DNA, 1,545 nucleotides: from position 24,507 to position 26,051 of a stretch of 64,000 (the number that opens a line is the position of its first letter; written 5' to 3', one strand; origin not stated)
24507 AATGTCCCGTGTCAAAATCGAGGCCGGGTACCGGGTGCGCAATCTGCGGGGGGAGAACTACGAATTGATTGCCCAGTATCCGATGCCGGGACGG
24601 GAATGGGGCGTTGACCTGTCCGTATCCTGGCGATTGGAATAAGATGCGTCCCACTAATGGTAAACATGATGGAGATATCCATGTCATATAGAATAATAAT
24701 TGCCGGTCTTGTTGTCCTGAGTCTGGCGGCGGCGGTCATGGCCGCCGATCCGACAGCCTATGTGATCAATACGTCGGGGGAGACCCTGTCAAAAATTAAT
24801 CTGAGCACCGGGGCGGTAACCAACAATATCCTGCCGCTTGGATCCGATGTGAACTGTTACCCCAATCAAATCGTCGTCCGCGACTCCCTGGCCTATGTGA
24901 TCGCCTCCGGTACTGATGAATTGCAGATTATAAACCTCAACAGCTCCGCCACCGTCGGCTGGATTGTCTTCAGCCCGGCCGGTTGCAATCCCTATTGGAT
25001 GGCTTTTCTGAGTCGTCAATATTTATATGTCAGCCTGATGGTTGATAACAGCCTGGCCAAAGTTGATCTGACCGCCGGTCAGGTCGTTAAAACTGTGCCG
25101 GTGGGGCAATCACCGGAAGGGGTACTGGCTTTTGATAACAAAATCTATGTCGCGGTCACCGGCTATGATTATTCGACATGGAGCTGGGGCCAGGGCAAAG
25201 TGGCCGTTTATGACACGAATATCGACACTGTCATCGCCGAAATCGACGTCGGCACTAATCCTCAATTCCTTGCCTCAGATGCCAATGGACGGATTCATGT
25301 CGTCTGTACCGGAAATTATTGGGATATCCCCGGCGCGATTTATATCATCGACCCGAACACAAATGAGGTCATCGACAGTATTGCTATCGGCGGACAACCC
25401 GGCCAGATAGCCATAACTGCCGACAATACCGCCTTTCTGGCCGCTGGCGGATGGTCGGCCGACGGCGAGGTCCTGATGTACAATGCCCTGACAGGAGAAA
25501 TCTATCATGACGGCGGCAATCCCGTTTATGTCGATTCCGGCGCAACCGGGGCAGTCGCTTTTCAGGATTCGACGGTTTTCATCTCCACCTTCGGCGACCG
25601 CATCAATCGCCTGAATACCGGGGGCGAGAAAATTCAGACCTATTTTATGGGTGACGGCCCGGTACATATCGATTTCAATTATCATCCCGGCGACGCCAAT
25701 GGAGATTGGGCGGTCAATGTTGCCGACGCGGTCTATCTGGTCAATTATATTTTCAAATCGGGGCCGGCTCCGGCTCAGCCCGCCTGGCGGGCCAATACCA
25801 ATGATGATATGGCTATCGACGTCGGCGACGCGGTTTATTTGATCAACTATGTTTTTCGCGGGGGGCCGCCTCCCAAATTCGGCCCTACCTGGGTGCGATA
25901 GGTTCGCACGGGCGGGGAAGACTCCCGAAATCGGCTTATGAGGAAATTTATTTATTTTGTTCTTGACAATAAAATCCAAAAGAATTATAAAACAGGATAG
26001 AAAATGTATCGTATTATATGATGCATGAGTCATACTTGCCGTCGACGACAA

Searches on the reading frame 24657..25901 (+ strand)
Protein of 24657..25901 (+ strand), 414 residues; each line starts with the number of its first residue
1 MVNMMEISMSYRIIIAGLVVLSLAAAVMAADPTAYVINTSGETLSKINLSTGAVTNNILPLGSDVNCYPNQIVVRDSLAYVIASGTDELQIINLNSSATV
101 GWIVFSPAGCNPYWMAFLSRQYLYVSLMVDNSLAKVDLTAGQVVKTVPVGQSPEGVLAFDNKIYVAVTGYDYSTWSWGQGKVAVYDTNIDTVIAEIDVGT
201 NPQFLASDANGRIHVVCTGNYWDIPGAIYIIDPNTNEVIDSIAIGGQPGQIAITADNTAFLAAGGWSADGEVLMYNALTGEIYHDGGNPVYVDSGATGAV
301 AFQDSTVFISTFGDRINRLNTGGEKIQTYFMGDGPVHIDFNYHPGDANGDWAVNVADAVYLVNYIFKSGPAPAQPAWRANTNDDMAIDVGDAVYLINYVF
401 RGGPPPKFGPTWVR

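Call 5: search_protein_families(library=pfam, proteins=[window:24657-25901:+], max_evalue=1)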
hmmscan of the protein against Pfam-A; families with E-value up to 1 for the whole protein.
window:24657-25901:+ (414 aa): 8 families
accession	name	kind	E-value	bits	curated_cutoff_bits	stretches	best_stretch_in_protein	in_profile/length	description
PF21783.3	YNCE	-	2.9e-06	27.3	27.1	1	107-203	241-329/339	YNCE-like beta-propeller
PF02239.22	Cytochrom_D1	-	5.1e-06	25.7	25.5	1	180-249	57-122/368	Cytochrome D1 heme domain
PF00404.24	Dockerin_1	-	0.00039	21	22.9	1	344-399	1-56/57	Dockerin type I domain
PF16819.11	DUF5074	-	0.0076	15.8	27.2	1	179-247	162-226/353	Domain of unknown function (DUF5074)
PF06433.17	Me-amine-dh_H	-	0.0095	15.3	21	1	136-209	22-96/343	Methylamine dehydrogenase heavy chain (MADH)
PF02709.20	Glyco_transf_7C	-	0.086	12.9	23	1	155-179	22-46/78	N-terminal domain of galactosyltransferase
PF24060.1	DUF7361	-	0.12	13.2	29.5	0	33-75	46-88/95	Domain of unknown function (DUF7361)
PF13860.13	FlgD_ig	-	0.14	12.6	27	0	135-159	28-52/79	FlgD Ig-like domain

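Call 6: search_protein_families(library=ncbifam, proteins=[window:24657-25901:+], max_evalue=1)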
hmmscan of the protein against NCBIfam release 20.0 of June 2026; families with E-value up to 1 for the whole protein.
window:24657-25901:+ (414 aa): 7 families
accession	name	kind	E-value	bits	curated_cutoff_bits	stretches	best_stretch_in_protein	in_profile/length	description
TIGR03866.1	PQQ_ABC_repeats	subfamily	1.4e-17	63.7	287.3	2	25-166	4-141/310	PQQ-dependent catabolism-associated beta-propeller protein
TIGR02276.1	beta_rpt_yvtn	repeat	1.4e-14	53.8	27.85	3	228-254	16-42/42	beta-propeller repeat protein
NF052460.1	L-NosZ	equivalog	2.5e-10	39.5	700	2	121-188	228-294/480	clade III lactonase-type nitrous-oxide reductase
NF052340.1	hydrazine_beta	equivalog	4.1e-07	29.4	560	1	181-257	98-173/372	hydrazine synthase subunit beta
NF038117.1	choice_anch_I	subfamily_domain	1.2e-05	24.4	300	0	121-151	187-217/458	choice-of-anchor I family protein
NF048007.1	MmpL3Stblzr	equivalog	1.3e-05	24.5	600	1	223-324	245-339/366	MmpL3/TtfA transport complex stabilizer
NF052280.1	7_blade_YncE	equivalog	0.01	14.7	400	1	179-259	237-312/338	7-bladed beta-propeller protein YncE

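Call 36: search_solved_structures(query=window:24657-25901:+, max_evalue=1, show_alignments=1)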
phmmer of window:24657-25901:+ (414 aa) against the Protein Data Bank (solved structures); distinct sequences matched with E-value up to 1: 25.
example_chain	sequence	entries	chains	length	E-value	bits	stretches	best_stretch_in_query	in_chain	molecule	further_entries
1l0q_A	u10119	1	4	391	3e-13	52.6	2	34-259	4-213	Surface layer protein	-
8ptf_A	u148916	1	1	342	4.3e-06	29.1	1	38-226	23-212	YncE family protein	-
8ptd_A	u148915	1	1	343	4.5e-06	29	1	38-228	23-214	YncE family protein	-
8puj_A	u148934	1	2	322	4.6e-06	29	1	67-239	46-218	YncE family protein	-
8okv_B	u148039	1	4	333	5e-06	28.9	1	67-239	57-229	Putative surface layer protein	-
8p97_B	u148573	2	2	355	6.1e-06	28.6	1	67-239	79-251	Putative surface layer protein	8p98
8blw_B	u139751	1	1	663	1.2e-05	27.5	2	38-230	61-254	YncE family protein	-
8bmx_D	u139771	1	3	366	1.7e-05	27.1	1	41-238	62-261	YncE family protein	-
8bai_A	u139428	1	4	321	2e-05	26.9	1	42-238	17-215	Surface layer protein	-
8baz_A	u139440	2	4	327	2.1e-05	26.8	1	42-238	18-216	Surface layer protein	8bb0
3dsm_A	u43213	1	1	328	2.1e-05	26.8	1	42-238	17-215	uncharacterized protein BACUNI_02894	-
8bmy_A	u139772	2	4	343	2.5e-05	26.6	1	41-238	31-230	Putative surface layer protein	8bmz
8bn0_A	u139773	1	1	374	3.2e-05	26.2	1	41-238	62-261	Putative surface layer protein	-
3bws_A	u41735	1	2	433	0.00011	24.5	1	106-215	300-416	protein Lp49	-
2y3n_B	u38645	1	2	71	0.022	16.8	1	344-399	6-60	CELLULOSOMAL FAMILY-48 PROCESSIVE GLYCOSIDE HYDROLASE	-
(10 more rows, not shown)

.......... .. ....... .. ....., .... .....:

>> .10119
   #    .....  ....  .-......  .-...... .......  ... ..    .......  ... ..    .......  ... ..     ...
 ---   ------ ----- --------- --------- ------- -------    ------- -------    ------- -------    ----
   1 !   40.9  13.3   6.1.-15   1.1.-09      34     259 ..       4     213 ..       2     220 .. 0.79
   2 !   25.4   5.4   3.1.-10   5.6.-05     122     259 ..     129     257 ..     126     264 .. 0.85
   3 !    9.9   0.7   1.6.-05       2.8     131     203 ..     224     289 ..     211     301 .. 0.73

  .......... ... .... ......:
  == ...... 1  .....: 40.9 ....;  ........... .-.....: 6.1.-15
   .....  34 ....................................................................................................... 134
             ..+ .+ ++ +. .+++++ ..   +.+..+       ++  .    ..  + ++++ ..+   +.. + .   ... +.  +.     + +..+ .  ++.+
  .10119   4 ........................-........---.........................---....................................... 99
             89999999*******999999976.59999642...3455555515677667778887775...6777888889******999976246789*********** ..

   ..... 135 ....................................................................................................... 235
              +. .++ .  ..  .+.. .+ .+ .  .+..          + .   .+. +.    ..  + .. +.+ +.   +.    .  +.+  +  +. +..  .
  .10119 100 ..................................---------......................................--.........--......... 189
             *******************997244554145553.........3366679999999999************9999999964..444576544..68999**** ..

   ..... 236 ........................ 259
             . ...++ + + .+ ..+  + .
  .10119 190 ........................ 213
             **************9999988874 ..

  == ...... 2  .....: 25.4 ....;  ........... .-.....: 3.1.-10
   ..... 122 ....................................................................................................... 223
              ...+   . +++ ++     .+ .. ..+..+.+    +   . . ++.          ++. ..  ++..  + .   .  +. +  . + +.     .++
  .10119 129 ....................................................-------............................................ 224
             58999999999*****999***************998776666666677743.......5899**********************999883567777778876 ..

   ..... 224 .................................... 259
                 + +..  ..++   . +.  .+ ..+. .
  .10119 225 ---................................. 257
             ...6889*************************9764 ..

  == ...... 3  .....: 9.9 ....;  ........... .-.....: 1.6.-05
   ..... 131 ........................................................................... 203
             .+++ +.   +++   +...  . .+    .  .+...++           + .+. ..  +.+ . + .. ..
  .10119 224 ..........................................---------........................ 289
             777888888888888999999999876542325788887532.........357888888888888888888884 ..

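Call 66: find_homologous_proteins(query=window:24657-25901:+, max_evalue=1e-10)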
Query window:24657-25901:+ (414 aa): 340 proteins with E <= 1e-10 among 8000 candidates; the best 120 are listed.
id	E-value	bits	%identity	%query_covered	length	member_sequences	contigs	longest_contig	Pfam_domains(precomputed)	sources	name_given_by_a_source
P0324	1.2e-272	922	99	99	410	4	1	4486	PF22494.4,PF21783.3,PF02239.23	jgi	jgi:YVTN family beta-propeller protein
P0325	2.1e-206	704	77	98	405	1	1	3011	PF00404.25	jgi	-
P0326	1.2e-205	701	74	98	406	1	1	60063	PF00404.25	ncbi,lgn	-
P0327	3.5e-202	690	72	99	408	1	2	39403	PF22494.4,PF00404.25,PF02239.23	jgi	jgi:YVTN family beta-propeller protein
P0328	8.3e-202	689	71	98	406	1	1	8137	PF00404.25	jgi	jgi:YVTN family beta-propeller protein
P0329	5.6e-199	679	73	98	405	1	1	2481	PF00404.25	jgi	-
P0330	3.7e-198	677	72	99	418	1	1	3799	PF00404.25,PF21783.3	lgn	-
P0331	1.4e-197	675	72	98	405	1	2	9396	PF22494.4,PF00404.25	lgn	-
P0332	2.6e-181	621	67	97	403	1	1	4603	PF21783.3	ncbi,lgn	-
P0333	1.3e-179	616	67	96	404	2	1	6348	PF00404.25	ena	-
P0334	4.2e-178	611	66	98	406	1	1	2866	PF00404.25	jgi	jgi:YVTN family beta-propeller protein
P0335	6.4e-177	607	65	99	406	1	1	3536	PF00404.25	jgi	-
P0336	9.8e-177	606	65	96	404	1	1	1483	PF00404.25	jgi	jgi:YVTN family beta-propeller protein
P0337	2.3e-172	592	63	99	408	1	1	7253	-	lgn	-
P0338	1.6e-171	589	63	99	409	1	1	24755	PF00404.25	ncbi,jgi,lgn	-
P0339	5.0e-171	587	63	98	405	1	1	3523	PF00404.25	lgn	-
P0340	1.5e-170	586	66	92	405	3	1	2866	PF00404.25,PF21783.3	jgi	-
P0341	1.7e-170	586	62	98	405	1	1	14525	PF22494.4,PF00404.25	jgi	-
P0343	1.3e-168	579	64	98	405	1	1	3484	PF00404.25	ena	-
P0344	1.6e-168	579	63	99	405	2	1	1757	PF00404.25,PF21783.3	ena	-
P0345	2.3e-168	579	63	99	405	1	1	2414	PF00404.25,PF21783.3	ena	-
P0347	3.7e-166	571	64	98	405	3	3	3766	PF00404.25,PF21783.3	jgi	-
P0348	5.9e-165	567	61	98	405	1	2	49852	PF00404.25,PF21783.3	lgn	-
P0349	7.7e-165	567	61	98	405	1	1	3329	PF00404.25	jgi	jgi:DNA-binding beta-propeller fold protein YncE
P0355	8.5e-162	557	60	97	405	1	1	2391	PF00404.25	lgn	-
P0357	1.1e-160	553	58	97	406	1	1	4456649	PF00404.25,PF21783.3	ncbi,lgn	ncbi:MAG: dockerin type I domain-containing protein [Candidatus Zixiibacteriota bacterium]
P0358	1.0e-159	550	60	96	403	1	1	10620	PF00404.25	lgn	-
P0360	1.1e-158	547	57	98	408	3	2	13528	PF00404.25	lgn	-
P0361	1.3e-158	546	58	98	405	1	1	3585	PF00404.25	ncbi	-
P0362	3.0e-158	545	60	95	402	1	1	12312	PF00404.25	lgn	-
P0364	1.5e-157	543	59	97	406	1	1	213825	PF00404.25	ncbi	-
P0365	2.5e-157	542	57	99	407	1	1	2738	PF00404.25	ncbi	-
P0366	3.3e-156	538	62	93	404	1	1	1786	PF00404.25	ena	-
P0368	1.1e-155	537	60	97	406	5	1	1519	PF00404.25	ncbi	-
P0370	3.1e-154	532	62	93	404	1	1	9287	PF00404.25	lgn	-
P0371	8.1e-154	531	60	93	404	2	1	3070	PF00404.25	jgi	jgi:DNA-binding beta-propeller fold protein YncE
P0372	1.0e-152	527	57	98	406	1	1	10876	PF00404.25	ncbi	-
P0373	1.1e-149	517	59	96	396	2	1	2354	PF00404.25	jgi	jgi:YVTN family beta-propeller protein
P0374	2.1e-149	516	57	96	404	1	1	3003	PF00404.25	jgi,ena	-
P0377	2.2e-143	496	57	97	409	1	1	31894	PF00404.25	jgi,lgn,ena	-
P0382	3.5e-141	489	56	97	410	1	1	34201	PF22494.4,PF00404.25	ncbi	-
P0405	5.1e-134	465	53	96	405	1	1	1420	PF00404.25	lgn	-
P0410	2.1e-132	460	52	97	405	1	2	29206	PF00404.25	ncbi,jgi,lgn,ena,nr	ncbi:MAG: hypothetical protein CVT49_13795 [candidate division Zixibacteria bacterium HGW-Zixibacter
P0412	8.1e-132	458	53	97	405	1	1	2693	PF00404.25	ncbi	ncbi:MAG: dockerin type I domain-containing protein [Candidatus Zixiibacteriota bacterium]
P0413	8.3e-132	458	50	97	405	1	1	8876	PF00404.25,PF21783.3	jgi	-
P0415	2.4e-131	457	52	97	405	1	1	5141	PF00404.25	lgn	-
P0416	3.0e-131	456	52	93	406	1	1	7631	PF00404.25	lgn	-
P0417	4.2e-131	456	52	97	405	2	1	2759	PF00404.25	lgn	-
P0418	3.7e-130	453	49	97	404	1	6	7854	PF00404.25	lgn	-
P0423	1.4e-127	444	50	97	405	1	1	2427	PF00404.25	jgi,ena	-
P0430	2.2e-126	440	49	98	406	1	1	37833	PF00404.25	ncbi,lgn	-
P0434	6.0e-126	439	50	97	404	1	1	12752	PF00404.25,PF21783.3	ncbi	-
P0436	8.7e-126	438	50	98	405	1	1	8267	PF00404.25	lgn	-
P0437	1.1e-125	438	49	97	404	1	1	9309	PF00404.25,PF21783.3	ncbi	-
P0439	1.9e-125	437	49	97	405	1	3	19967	PF00404.25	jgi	-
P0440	2.2e-125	437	50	94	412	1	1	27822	-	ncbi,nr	ncbi:hypothetical protein GF420_01320 [candidate division GN15 bacterium]|nr:hypothetical protein [c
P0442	3.7e-125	436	51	98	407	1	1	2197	PF00404.25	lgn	-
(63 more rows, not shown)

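Call 67: find_encoding_contigs(protein=P0357, flank=7000, max_places=1)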
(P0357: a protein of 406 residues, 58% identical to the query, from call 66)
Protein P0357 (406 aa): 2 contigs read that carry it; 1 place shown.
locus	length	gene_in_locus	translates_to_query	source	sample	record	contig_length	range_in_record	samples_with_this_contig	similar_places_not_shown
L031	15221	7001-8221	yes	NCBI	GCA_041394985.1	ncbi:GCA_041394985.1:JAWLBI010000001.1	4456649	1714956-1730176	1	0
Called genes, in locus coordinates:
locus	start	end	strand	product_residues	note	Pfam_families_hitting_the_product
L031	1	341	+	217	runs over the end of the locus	PF01578:Cytochrom_C_asm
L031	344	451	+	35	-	PF20077:CcmD_alt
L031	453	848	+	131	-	PF03100:CcmE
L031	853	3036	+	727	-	PF01578:Cytochrom_C_asm, PF16327:CcmF_C, PF05140:ResB (faint)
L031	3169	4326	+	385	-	-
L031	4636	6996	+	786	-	PF13620:CarboxypepD_reg, PF13715:CarbopepD_reg_2, PF07715:Plug, PF00593:TonB_dep_Rec_b-barrel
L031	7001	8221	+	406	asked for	PF21783:YNCE (faint), PF00404:Dockerin_1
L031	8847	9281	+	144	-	PF13473:Cupredoxin_1 (weak), PF00127:Copper-bind (weak)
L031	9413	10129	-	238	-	-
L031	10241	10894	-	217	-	-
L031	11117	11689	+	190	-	-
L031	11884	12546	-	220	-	-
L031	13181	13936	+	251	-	-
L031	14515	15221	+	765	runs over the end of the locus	PF00676:E1_dh, PF02779:Transket_pyr, PF02780:Transketolase_C, PF17147:PFOR_II (weak)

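Call 68: find_encoding_contigs(protein=P0440, flank=7000, max_places=1)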
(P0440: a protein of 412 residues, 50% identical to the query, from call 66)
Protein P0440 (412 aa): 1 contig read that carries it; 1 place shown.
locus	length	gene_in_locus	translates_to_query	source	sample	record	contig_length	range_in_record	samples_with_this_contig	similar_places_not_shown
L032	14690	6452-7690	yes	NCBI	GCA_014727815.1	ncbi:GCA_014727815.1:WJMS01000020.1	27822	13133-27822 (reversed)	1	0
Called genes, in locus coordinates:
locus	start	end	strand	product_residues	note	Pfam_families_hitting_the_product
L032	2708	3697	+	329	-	PF19572:PorV, PF03349:Toluene_X (faint)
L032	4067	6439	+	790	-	PF13620:CarboxypepD_reg, PF13715:CarbopepD_reg_2, PF07715:Plug, PF00593:TonB_dep_Rec_b-barrel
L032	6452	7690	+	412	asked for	-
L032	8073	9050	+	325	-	PF14522:Cytochrome_C7 (weak), PF14537:Cytochrom_c3_2 (faint), PF22113:Mtrc-MtrF_II-IV_dom (faint), PF22678:Cytochrom_c_NrfB-like (weak), PF09699:Paired_CXXCH_1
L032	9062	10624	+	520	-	-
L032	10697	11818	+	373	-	PF22113:Mtrc-MtrF_II-IV_dom (faint), PF14522:Cytochrome_C7 (faint)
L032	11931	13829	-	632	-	PF17874:TPR_MalT, PF18768:RNPP_C (weak), PF13424:TPR_12, PF13424:TPR_12, PF13424:TPR_12, PF13424:TPR_12, PF13487:HD_5, PF01966:HD, +13 more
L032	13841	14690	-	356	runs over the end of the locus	PF07719:TPR_2 (faint), PF13176:TPR_7 (faint), PF13374:TPR_10 (faint), PF13428:TPR_14 (faint), PF13432:TPR_16 (faint), PF13424:TPR_12, PF17874:TPR_MalT, PF13424:TPR_12 (weak), +3 more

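Call 80: predict_structure(alignment_id=A4)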
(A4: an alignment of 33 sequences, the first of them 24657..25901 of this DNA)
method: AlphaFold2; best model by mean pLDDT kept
length: 414 residues; sequences in the alignment: 33
mean_pLDDT: 91.9   pTM: 0.88
mean pLDDT of the five models: 91.9, 91.6, 91.0, 90.8, 90.7
residues with pLDDT >= 90: 322; 70-90: 71; 50-70: 18; < 50: 3
segments of 3 or more residues with pLDDT < 50: 1-3
pLDDT, mean of each block of 10 residues (from residue 1): 59 82 62 93 95 96 93 94 97 96 95 94 96 97 97 95 96 92 97 97 95 95 92 97 95 96 83 97 96 93 96 94 96 93 92 91 92 90 90 92 85 64
secondary structure, 60 per line:
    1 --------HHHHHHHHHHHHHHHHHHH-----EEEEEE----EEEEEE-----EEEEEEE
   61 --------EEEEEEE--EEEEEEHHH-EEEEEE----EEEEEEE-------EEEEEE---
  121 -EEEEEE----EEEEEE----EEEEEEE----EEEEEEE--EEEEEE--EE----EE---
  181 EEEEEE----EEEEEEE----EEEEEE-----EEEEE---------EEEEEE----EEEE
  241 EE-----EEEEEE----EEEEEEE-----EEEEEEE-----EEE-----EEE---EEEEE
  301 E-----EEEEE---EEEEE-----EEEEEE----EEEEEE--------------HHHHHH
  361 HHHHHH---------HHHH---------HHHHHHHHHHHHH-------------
elements in order: H9-27 E33-38 E43-48 E54-60 E69-75 E78-83 E88-93 E98-104 E112-117 E122-127 E132-137 E142-148 E153-159 E162-167 E181-186 E191-197 E202-207 E213-217 E227-232 E237-242 E248-253 E258-264 E270-276 E282-284 E290-292 E296-301 E307-311 E315-319 E325-330 E335-340 H355-366 H376-379 H389-401

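Call 82: fold_search(model_id=the predicted structure, library=pdb)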
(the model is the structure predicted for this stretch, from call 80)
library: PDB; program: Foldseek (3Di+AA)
matches with E <= 10: 1952; with E <= 0.001: 1740
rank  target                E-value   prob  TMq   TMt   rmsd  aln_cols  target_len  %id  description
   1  8bai_A                1.2e-20  1.00  0.62  0.78   3.2       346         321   16  The surface-exposed lipo-protein of BtuG2 in complex with cyanocobalamin. (released 2023-10-25)
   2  8bai_B                1.5e-20  1.00  0.61  0.78   3.2       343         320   17  The surface-exposed lipo-protein of BtuG2 in complex with cyanocobalamin. (released 2023-10-25)
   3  8bmz_A                2.3e-20  1.00  0.63  0.78   2.9       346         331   17  Bacteroides thetaiotaomicron surface lipoprotein BT1954 bound to adenosylcobalamin (released 2023-08-16)
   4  8bmz_B                3.0e-20  1.00  0.64  0.78   2.9       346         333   17  Bacteroides thetaiotaomicron surface lipoprotein BT1954 bound to adenosylcobalamin (released 2023-08-16)
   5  8bn0                  3.1e-20  1.00  0.62  0.74   3.6       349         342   16  Bacteroides thetaiotaomicron surface protein BT1954 bound to (released 2023-08-16)
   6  3dsm                  3.9e-20  1.00  0.63  0.78   2.9       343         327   17  Crystal structure of the surface layer protein BACUNI_02894 from Bacteroides uniformis, Northeast Structural Genomics Co (released 2008-09-09)
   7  8okv_D                5.8e-20  1.00  0.63  0.79   3.2       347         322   18  lipoprotein BT2095 from Bacteroides thetaiotamicron bound to cyanocobalamin CnCbl (released 2023-09-20)
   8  8okv_A                7.6e-20  1.00  0.63  0.80   3.2       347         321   18  lipoprotein BT2095 from Bacteroides thetaiotamicron bound to cyanocobalamin CnCbl (released 2023-09-20)
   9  8ptd                  1.2e-19  1.00  0.65  0.77   3.3       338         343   18  The surface-exposed lipo-protein of BtuG1 in complex with cyanocobalamin. (released 2024-07-24)
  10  8ptf                  1.4e-19  1.00  0.64  0.77   3.3       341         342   18  The surface-exposed lipo-protein of BtuG2 in complex with cyanocobalamin. (released 2024-07-24)
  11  1l0q_A                1.6e-19  1.00  0.62  0.66   2.5       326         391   24  Tandem YVTN beta-propeller and PKD domains from an archaeal surface layer protein (released 2002-11-06)
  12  8bmy_A                1.7e-19  1.00  0.63  0.78   2.9       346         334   17  Bacteroides thetaiotaomicron surface lipoprotein bound to cyanocobalamin (released 2023-08-16)
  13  8okv_B                4.7e-19  1.00  0.62  0.77   3.3       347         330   18  lipoprotein BT2095 from Bacteroides thetaiotamicron bound to cyanocobalamin CnCbl (released 2023-09-20)
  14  8bmx_D                1.1e-18  1.00  0.62  0.76   3.1       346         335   18  Bacteroides thetaiotaomicron B12 TonB dependent transporter in complex with a surface lipoprotein (released 2023-09-20)
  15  8p97_B                1.5e-18  1.00  0.62  0.76   3.1       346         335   18  BtuB3G3 bound to cyanocobalamin with disordered EL8 (released 2023-08-16)
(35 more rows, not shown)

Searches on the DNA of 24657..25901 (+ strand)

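Call 69: search_rna_families(sources=[L031, L032], threshold=gathering)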
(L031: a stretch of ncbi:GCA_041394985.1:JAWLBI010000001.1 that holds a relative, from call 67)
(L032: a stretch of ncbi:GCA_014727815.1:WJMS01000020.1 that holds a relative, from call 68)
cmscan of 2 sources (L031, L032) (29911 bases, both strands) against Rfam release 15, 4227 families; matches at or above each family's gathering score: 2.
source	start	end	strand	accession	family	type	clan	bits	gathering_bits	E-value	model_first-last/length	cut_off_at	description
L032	3815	3999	+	RF00174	Cobalamin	Cis-reg; riboswitch;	CL00101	114.2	31.5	3.2e-28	1-189/189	no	Cobalamin riboswitch aptamer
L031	4425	4608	+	RF00174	Cobalamin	Cis-reg; riboswitch;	CL00101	109.7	31.5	6.4e-27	1-189/189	no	Cobalamin riboswitch aptamer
